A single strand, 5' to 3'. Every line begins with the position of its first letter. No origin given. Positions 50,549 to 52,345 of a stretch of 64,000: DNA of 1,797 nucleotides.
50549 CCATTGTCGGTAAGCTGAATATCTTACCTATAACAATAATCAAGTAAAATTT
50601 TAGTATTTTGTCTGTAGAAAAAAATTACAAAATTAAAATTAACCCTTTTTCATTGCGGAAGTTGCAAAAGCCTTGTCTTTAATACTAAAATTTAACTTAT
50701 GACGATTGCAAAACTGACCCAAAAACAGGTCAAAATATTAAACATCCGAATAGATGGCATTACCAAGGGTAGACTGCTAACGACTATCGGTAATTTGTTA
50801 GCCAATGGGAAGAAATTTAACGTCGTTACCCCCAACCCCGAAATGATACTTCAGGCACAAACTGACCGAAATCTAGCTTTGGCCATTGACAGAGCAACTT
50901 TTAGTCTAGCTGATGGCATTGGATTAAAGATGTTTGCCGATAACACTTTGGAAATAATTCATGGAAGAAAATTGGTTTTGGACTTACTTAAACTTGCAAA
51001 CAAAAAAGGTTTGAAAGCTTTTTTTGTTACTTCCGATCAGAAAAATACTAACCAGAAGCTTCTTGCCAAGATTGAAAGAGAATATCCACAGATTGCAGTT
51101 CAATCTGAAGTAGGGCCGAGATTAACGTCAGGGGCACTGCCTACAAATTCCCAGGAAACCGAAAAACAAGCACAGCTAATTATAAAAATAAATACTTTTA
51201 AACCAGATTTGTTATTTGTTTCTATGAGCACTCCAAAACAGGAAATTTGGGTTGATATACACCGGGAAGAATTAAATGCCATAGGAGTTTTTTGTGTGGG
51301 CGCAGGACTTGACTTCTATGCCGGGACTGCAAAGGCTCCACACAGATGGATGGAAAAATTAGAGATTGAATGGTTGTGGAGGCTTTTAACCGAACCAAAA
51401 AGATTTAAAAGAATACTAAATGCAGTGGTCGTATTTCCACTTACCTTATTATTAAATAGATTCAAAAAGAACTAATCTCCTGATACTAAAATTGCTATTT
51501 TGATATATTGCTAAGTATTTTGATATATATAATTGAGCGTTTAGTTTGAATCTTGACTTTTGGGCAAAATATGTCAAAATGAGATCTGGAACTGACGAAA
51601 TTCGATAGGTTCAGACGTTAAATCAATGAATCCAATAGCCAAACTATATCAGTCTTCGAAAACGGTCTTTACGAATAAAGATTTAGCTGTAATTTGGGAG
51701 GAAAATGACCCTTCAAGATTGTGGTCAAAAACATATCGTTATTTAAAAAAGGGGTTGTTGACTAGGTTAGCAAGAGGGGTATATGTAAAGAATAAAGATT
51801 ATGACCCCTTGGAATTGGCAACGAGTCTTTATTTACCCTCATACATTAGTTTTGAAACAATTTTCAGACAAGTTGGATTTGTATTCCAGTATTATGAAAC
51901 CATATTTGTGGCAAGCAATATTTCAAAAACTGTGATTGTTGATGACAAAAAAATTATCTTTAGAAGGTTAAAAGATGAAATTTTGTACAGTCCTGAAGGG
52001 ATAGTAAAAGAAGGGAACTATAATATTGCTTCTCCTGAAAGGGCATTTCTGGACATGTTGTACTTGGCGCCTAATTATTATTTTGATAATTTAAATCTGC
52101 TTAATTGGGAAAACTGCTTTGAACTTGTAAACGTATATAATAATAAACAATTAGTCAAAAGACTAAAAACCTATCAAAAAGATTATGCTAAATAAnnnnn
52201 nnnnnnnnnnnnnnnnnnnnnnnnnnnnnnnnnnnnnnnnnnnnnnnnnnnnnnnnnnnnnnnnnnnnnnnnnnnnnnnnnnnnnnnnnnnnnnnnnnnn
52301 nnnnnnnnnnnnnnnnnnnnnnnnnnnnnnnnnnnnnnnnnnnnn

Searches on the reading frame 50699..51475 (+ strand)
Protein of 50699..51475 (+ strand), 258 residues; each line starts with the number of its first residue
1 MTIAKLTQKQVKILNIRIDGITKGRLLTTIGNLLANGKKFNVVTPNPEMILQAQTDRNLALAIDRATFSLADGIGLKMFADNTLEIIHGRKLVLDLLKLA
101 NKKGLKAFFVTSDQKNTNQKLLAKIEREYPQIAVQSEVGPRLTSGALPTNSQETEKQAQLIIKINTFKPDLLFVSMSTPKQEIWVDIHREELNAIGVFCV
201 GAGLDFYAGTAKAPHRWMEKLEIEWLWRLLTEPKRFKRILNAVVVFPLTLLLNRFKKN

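Call 71: search_protein_families(library=pfam, proteins=[window:50699-51475:+], max_evalue=0.01)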
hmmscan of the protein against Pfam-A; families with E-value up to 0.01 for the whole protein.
window:50699-51475:+ (258 aa): 1 family
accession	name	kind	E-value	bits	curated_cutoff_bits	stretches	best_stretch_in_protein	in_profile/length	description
PF03808.19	Glyco_tran_WecG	-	3.4e-37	128.3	27.4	1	67-239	2-167/168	Glycosyl transferase WecG/TagA/CpsF family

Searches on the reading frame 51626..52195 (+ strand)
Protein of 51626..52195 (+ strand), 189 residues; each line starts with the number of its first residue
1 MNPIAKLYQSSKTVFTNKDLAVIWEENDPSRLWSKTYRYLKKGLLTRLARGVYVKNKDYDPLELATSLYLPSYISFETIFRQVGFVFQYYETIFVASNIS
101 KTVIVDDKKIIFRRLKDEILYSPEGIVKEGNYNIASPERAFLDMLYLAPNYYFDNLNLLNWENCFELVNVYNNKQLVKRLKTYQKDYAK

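Call 4: search_protein_families(library=pfam, proteins=[window:51626-52195:+], max_evalue=1)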
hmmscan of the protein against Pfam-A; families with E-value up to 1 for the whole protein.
window:51626-52195:+ (189 aa): 2 families
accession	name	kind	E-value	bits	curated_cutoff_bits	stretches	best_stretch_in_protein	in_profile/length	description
PF13338.12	AbiEi_4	-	0.0011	19.4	25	1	37-54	30-47/49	Transcriptional regulator, AbiEi antitoxin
PF11459.13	AbiEi_3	-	0.03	14.4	26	1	127-151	52-76/157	Transcriptional regulator, AbiEi antitoxin, Type IV TA system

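Call 5: search_protein_families(library=padloc, proteins=[window:51626-52195:+], max_evalue=1)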
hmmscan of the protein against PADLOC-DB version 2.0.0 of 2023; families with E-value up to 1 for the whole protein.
window:51626-52195:+ (189 aa): 17 families
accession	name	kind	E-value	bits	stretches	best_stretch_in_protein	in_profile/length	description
PDLC02255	AbiEi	-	4.4e-55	184.2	1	4-182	5-182/186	AbiEi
PDLC02241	AbiEi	-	2.9e-16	57.9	1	13-159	13-162/199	AbiEi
PDLC02267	AbiEi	-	6.7e-15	53.2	1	4-152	10-158/252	AbiEi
PDLC02272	AbiEi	-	5.6e-13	47.2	1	35-181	32-192/200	AbiEi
PDLC02230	AbiEi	-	1.4e-12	45.7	1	33-149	20-137/192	AbiEi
PDLC02240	AbiEi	-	8.1e-11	39.8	1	11-149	14-163/216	AbiEi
PDLC02232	AbiEi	-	2.3e-08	32.1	1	4-90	10-102/177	AbiEi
PDLC02287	AbiEi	-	2.6e-08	31.7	1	12-187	10-182/253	AbiEi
PDLC02274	AbiEi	-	5.2e-08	30.8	1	12-88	15-95/217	AbiEi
PDLC02269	AbiEi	-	8.8e-08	29.8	1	12-186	10-181/251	AbiEi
PDLC02273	AbiEi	-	1.7e-06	26.2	1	72-188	85-194/205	AbiEi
PDLC02227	AbiEi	-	4.4e-06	24.4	1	36-151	35-145/233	AbiEi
PDLC02225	AbiEi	-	4.9e-05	21.1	1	36-121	35-119/198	AbiEi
PDLC02238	AbiEi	-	0.00036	18.4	1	38-148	20-131/180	AbiEi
PDLC02271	AbiEi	-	0.00048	17.4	1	37-146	45-167/263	AbiEi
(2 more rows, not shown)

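Call 6: search_protein_families(library=ncbifam, proteins=[window:51626-52195:+], max_evalue=1)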
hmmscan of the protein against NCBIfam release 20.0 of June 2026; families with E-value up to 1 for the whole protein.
window:51626-52195:+ (189 aa): 1 family
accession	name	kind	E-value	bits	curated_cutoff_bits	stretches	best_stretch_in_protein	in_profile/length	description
NF047376.1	TAA_AbiEi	equivalog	2.9e-08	33.6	150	1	4-90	10-103/172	type IV toxin-antitoxin system AbiEi family antitoxin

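Call 42: search_solved_structures(query=window:51626-52195:+, max_evalue=10, show_alignments=3)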
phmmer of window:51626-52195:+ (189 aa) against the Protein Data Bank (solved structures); distinct sequences matched with E-value up to 10: 7.
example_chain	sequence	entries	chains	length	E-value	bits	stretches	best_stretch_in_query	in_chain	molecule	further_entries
7kah_D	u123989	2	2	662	0.55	13.2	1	30-83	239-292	Protein translocation protein SEC63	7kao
6n3q_D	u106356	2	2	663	0.55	13.2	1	30-83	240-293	Protein translocation protein SEC63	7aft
6nd1_A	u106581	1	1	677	0.56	13.2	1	30-83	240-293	Protein translocation protein SEC63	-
7kar_D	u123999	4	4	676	0.57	13.2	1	30-83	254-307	Protein translocation protein SEC63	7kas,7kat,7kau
7kb5_D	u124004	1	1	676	0.58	13.1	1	30-83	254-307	Protein translocation protein SEC63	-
7kai_D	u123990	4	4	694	0.6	13.1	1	30-83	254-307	Protein translocation protein SEC63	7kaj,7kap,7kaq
4mki_B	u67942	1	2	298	0.95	12.4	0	73-103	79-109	Energy-coupling factor transporter ATP-binding protein EcfA2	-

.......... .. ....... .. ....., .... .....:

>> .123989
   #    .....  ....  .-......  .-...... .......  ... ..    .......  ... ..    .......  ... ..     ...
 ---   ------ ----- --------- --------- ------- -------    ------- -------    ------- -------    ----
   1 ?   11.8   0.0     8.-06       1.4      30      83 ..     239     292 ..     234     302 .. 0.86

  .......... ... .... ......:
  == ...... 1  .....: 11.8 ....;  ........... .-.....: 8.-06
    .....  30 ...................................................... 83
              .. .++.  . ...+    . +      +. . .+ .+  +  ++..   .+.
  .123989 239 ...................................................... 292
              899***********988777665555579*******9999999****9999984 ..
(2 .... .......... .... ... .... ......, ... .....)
